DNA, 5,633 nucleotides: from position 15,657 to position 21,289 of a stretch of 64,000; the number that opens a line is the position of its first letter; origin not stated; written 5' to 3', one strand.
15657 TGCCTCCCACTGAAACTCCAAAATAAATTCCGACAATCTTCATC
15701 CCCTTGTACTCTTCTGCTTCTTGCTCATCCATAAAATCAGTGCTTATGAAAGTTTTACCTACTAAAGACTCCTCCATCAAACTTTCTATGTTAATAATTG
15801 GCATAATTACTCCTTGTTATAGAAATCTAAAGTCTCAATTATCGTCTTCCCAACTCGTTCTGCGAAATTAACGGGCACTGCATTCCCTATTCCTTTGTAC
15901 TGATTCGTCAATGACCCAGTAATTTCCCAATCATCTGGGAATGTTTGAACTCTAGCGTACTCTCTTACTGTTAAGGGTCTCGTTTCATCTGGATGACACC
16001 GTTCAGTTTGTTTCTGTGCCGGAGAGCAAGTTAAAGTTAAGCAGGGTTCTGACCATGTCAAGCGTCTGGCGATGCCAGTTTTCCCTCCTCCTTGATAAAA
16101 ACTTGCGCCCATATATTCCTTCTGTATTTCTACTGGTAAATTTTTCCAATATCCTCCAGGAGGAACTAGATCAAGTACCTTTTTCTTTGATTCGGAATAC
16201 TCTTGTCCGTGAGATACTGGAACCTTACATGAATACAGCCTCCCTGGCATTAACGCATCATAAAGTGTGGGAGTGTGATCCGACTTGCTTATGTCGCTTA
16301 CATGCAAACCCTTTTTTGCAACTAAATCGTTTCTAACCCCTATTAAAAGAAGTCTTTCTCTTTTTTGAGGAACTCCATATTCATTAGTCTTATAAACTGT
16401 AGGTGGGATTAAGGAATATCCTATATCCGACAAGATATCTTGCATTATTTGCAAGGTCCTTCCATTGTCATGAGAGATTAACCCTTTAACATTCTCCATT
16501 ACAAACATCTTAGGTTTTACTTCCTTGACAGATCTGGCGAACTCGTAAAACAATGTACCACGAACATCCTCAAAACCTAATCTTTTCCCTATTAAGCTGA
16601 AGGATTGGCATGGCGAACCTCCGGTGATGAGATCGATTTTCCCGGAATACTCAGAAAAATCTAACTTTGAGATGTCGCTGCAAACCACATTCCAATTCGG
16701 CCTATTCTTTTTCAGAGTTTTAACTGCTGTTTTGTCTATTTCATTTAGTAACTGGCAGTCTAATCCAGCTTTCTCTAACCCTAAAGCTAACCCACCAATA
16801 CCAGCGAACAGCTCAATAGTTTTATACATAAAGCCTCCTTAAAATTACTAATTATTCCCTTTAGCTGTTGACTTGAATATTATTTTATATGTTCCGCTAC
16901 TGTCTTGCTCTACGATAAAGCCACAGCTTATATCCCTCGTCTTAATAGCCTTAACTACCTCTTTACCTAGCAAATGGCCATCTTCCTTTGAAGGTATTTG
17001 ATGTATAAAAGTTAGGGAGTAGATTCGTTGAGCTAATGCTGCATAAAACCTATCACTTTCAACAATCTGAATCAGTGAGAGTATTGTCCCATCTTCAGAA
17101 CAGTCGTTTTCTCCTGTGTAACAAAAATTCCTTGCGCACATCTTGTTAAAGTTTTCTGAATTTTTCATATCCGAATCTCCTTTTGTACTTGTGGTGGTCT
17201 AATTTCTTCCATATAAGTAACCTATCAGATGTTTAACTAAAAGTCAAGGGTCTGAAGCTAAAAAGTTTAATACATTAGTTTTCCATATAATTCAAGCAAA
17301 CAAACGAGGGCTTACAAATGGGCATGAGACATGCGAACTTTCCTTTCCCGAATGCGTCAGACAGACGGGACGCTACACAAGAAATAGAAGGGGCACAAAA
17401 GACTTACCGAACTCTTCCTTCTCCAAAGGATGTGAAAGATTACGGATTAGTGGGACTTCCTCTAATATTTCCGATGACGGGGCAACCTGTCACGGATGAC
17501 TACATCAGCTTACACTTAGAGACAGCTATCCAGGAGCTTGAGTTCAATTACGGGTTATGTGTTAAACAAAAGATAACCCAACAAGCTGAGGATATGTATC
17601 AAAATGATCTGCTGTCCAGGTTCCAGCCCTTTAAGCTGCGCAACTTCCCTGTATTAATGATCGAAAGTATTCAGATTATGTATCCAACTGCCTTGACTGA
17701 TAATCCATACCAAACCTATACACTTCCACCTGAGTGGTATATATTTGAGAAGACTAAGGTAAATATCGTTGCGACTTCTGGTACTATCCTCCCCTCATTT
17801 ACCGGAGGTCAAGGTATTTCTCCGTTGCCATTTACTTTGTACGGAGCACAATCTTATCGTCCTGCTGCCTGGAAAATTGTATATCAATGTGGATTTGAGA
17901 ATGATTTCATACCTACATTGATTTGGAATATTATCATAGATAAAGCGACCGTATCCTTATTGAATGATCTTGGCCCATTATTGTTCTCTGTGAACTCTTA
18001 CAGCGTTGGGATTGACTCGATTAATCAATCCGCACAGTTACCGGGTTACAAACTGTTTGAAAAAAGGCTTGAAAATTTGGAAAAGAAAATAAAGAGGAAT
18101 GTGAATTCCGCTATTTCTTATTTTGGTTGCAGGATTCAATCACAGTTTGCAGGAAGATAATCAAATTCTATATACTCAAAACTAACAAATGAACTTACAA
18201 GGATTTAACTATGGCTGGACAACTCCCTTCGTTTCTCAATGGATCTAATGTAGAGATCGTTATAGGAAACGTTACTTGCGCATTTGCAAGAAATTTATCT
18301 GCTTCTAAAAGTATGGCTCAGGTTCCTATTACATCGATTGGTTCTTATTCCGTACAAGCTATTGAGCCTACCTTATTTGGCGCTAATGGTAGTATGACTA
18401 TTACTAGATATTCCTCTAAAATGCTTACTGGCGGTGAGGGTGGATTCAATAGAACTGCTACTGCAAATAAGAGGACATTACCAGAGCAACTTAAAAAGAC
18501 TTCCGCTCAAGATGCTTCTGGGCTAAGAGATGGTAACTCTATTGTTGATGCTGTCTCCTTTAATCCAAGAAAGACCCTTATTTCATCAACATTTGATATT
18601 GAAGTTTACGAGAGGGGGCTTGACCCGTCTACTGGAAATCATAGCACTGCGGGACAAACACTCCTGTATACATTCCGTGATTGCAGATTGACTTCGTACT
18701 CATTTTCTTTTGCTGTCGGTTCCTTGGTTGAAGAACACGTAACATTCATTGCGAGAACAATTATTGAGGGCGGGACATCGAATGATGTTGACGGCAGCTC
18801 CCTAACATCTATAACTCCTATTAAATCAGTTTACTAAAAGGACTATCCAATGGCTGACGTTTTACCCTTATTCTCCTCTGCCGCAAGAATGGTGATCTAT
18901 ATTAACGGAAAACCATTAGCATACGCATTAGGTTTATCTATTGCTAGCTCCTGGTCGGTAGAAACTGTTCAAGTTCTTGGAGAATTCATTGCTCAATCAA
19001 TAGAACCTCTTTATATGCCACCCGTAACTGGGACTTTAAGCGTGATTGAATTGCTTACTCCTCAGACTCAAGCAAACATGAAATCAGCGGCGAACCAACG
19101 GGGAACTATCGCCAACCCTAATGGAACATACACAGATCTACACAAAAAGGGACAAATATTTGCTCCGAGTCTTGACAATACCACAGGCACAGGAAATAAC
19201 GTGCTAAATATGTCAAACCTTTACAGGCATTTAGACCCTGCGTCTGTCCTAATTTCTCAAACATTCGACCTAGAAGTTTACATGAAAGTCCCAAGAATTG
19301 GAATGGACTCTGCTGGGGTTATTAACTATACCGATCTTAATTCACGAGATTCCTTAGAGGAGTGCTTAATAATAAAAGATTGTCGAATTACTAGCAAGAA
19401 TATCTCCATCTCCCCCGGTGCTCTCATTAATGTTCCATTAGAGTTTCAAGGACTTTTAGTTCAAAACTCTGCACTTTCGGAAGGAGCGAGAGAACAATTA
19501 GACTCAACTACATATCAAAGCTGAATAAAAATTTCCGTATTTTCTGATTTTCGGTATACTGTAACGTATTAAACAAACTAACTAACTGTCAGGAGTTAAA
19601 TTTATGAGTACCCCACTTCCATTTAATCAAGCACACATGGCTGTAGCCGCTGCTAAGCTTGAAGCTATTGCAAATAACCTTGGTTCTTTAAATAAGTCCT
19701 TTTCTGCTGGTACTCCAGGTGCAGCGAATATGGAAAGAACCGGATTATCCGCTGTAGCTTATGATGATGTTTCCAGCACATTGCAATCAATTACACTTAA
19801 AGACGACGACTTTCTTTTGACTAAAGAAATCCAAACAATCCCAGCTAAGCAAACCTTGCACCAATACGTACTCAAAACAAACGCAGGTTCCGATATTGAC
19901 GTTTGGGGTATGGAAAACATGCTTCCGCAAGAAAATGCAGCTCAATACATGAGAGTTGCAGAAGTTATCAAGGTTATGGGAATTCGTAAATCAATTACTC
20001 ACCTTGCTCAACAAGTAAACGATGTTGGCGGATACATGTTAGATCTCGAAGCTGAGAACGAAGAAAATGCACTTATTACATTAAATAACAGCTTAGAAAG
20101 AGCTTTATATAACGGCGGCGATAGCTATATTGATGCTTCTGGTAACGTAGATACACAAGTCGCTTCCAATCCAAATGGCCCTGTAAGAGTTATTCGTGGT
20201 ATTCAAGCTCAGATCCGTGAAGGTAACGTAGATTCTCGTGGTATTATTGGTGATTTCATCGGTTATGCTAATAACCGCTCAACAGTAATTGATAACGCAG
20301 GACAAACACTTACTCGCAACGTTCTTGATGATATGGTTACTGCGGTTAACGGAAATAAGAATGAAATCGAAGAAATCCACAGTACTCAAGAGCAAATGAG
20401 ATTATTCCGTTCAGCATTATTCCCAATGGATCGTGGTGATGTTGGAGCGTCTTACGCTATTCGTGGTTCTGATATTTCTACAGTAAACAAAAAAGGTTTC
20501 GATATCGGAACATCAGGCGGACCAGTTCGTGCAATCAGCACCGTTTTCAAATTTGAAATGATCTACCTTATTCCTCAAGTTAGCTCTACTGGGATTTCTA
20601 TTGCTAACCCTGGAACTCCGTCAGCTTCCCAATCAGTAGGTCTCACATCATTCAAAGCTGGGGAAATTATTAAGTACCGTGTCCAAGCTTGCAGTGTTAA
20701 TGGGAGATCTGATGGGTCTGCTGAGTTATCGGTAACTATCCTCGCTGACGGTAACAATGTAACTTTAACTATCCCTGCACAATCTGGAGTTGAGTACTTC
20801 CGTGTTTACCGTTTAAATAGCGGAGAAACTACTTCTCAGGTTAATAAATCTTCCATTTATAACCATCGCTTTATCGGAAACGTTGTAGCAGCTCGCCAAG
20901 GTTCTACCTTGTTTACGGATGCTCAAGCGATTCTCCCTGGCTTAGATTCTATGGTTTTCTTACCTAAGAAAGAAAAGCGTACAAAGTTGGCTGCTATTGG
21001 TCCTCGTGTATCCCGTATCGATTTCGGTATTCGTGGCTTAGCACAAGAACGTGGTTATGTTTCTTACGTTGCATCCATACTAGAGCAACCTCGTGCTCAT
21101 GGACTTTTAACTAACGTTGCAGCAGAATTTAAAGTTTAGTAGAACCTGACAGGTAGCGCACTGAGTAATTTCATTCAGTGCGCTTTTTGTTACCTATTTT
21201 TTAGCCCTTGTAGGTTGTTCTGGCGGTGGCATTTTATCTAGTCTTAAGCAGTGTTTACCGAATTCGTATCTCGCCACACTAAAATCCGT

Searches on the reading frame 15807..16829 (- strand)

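Call 36: search_protein_families(library=phrogs, proteins=[window:15807-16829:-], max_evalue=0.01)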
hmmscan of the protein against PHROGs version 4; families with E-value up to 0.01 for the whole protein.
window:15807-16829:- (340 aa): 13 families
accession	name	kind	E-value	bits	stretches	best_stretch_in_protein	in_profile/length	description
phrog_116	-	other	4.4e-86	290.8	1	1-337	207-496/779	DNA methyltransferase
phrog_363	-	other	4.7e-46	158.4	1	2-335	54-317/327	DNA methyltransferase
phrog_36001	-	unknown function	9.4e-20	71.4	2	92-176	489-572/715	-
phrog_5999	-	other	1.3e-15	58.4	1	3-94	4-101/109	DNA methyltransferase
phrog_23910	-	unknown function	1.3e-13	51.8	1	247-334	5-98/99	-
phrog_864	-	DNA, RNA and nucleotide metabolism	3.9e-09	36.5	1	64-134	695-765/1064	DNA primase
phrog_29583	-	other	1.1e-08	35.2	1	45-120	59-134/468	DNA methyltransferase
phrog_16528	-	other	2.4e-06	28.3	1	283-337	170-224/236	DNA methyltransferase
phrog_17284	-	unknown function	1.2e-05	25.7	1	279-333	152-213/245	-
phrog_13621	-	unknown function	1.4e-05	25.9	1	284-331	55-109/121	-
phrog_16427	-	other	3.8e-05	24.5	1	265-335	100-173/235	DNA methyltransferase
phrog_36267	-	other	0.0004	21.1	1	3-61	2-59/151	DNA methyltransferase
phrog_757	-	other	0.0054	16.9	1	3-127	16-141/247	DNA methyltransferase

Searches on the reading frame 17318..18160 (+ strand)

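Call 36: search_protein_families(library=phrogs, proteins=[window:17318-18160:+], max_evalue=0.01)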
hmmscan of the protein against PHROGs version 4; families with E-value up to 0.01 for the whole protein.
window:17318-18160:+ (280 aa): 1 family
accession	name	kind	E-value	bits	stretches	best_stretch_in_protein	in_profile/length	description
phrog_772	-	tail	1.2e-15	58.8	1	31-271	40-299/305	tail fiber protein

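Call 63: search_protein_families(library=pfam, proteins=[window:17318-18160:+], max_evalue=0.01)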
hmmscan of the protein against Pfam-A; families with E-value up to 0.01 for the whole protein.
window:17318-18160:+ (280 aa): 0 families

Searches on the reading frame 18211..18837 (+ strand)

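Call 36: search_protein_families(library=phrogs, proteins=[window:18211-18837:+], max_evalue=0.01)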
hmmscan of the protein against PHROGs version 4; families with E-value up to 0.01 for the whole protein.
window:18211-18837:+ (208 aa): 1 family
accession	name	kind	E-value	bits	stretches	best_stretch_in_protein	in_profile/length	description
phrog_985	-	head and packaging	4.1e-08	34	1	11-67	12-66/141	virion structural protein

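Call 63: search_protein_families(library=pfam, proteins=[window:18211-18837:+], max_evalue=0.01)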
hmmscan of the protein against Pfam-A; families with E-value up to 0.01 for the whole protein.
window:18211-18837:+ (208 aa): 0 families

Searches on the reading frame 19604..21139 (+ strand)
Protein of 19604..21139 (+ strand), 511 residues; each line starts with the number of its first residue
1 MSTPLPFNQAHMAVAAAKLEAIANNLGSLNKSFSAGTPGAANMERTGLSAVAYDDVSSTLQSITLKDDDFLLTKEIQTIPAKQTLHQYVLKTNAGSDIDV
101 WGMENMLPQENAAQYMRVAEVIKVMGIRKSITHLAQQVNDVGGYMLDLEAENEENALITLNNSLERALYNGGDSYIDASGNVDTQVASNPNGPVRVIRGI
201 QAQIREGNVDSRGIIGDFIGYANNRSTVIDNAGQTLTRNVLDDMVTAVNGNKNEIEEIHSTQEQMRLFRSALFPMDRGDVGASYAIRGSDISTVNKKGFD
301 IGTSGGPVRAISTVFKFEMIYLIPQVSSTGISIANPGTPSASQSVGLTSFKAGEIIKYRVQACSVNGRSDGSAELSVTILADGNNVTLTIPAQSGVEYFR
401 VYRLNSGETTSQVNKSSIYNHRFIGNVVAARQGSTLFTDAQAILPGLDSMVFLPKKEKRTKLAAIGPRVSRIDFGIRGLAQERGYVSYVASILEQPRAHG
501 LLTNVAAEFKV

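Call 9: search_protein_families(library=phrogs, proteins=[window:19604-21139:+], max_evalue=0.001)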
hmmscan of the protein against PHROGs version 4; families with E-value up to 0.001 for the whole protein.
window:19604-21139:+ (511 aa): 2 families
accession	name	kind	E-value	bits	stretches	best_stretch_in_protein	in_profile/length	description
phrog_752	-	head and packaging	9.4e-22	78.5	2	24-174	16-162/475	major head protein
phrog_19622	-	other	6.8e-05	22.4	1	338-448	278-374/524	esterase/lipase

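Call 38: search_dna_similar(query=window:19604-21139:+, collection=phages, mode=protein, max_evalue=0.001, max_rows=15)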
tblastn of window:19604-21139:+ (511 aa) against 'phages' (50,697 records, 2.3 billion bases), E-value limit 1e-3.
Records with a match: 12; places in all: 12; records where one place covers at least 80% of the query: 1.
Best place of each record, by identity: <60% 12.
By first word of the organism name: Bacteroides 6; Bacillus 5; Myxococcus 1.
By host as written in the record: - 2; Myxococcus sp. 1; Bacillus thuringiensis kurstaki 1; Bacillus subtilis 1; Bacillus subtilis BEST7003 1; Bacteroides thetaiotaomicron VPI-5494 1; Bacteroides thetaiotaomicron VPI-5487 1; Bacteroides thetaiotaomicron VPI-5488 1; and 3 more.
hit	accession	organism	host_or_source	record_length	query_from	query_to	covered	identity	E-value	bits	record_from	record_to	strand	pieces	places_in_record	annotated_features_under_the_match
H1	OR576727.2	Myxococcus phage Mx1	Myxococcus sp.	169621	22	509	95%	22.6%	2e-8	64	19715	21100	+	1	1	major capsid protein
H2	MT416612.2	Bacillus phage YungSlug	Bacillus thuringiensis kurstaki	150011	26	369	67%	22.5%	2e-4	50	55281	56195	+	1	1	major capsid protein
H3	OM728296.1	Bacillus phage vB_BsuM-Goe26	Bacillus subtilis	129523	20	143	24%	29.0%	9e-5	51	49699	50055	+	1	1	hypothetical protein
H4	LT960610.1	Bacillus phage SBSphiC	Bacillus subtilis BEST7003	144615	20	143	24%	29.0%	1e-4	51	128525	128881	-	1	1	record has no annotation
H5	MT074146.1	Bacteroides phage SJC03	Bacteroides thetaiotaomicron VPI-5494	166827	26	143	23%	29.8%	2e-7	60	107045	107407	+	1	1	hypothetical protein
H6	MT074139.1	Bacteroides phage DAC19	Bacteroides thetaiotaomicron VPI-5487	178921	26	143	23%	29.8%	2e-7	60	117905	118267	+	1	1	hypothetical protein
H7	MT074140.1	Bacteroides phage DAC20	Bacteroides thetaiotaomicron VPI-5488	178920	26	143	23%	29.8%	2e-7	60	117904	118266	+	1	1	hypothetical protein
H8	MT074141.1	Bacteroides phage DAC22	Bacteroides thetaiotaomicron VPI-5489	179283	26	143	23%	29.8%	2e-7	60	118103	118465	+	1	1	hypothetical protein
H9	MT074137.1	Bacteroides phage DAC16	Bacteroides thetaiotaomicron VPI-5485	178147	26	143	23%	29.8%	2e-7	60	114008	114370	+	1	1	hypothetical protein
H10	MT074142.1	Bacteroides phage DAC23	Bacteroides thetaiotaomicron VPI-5490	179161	26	143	23%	29.8%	2e-7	60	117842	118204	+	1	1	hypothetical protein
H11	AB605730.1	Bacillus phage SP-10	-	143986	28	143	23%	27.6%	1e-3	48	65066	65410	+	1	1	major capsid protein precursor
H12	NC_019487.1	Bacillus phage SP-10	-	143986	28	143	23%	27.6%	1e-3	48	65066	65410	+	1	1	major head protein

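Call 39: search_solved_structures(query=window:19604-21139:+, max_evalue=1)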
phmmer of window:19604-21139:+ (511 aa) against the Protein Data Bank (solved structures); distinct sequences matched with E-value up to 1: 2.
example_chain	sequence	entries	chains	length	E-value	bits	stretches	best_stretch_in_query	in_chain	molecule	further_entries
9vel_C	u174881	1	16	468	9.1e-09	37.8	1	26-180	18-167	Gp6.1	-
2hn1_A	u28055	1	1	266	0.24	13.4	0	196-275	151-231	Magnesium and cobalt transporter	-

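Call 40: get_annotated_region(hit=H1, flank=12000)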
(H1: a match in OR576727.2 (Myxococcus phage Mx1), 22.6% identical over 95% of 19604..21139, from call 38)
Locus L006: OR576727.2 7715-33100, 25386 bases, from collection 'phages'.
description: Myxococcus phage Mx1, complete genome.
organism: Myxococcus phage Mx1 (NCBI taxid 2994995)
taxonomy: Viruses; Duplodnaviria; Heunggongvirae; Uroviricota; Caudoviricetes
host: Myxococcus sp.; source: cow dung; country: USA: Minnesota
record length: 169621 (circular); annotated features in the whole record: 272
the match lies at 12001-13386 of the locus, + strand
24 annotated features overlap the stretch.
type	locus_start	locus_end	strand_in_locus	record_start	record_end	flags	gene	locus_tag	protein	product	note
CDS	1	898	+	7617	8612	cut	-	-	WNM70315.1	hypothetical protein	-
CDS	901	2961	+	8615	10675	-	-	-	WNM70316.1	portal protein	-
CDS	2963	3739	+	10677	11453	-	-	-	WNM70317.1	hypothetical protein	-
CDS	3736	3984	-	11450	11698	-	-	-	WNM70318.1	hypothetical protein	-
CDS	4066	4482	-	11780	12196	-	-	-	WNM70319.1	hypothetical protein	-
CDS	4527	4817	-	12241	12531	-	-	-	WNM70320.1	hypothetical protein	-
CDS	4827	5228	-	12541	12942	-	-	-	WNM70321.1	hypothetical protein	-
CDS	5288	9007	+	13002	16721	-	-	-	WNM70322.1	putative prohead protease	-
CDS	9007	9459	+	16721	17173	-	-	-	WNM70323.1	hypothetical protein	-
CDS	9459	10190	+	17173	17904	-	-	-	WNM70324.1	nucleotide cyclase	-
CDS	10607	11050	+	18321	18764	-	-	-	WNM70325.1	hypothetical protein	-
CDS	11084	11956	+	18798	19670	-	-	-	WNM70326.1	hypothetical protein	-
CDS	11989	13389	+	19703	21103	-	-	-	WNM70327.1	major capsid protein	-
CDS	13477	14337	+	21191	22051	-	-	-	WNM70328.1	thymidylate synthase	-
CDS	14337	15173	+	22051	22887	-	-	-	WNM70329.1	deoxynucleoside monophosphate kinase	-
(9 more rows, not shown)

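Call 63: search_protein_families(library=pfam, proteins=[window:19604-21139:+], max_evalue=0.01)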
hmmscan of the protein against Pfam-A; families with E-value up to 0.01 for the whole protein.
window:19604-21139:+ (511 aa): 0 families
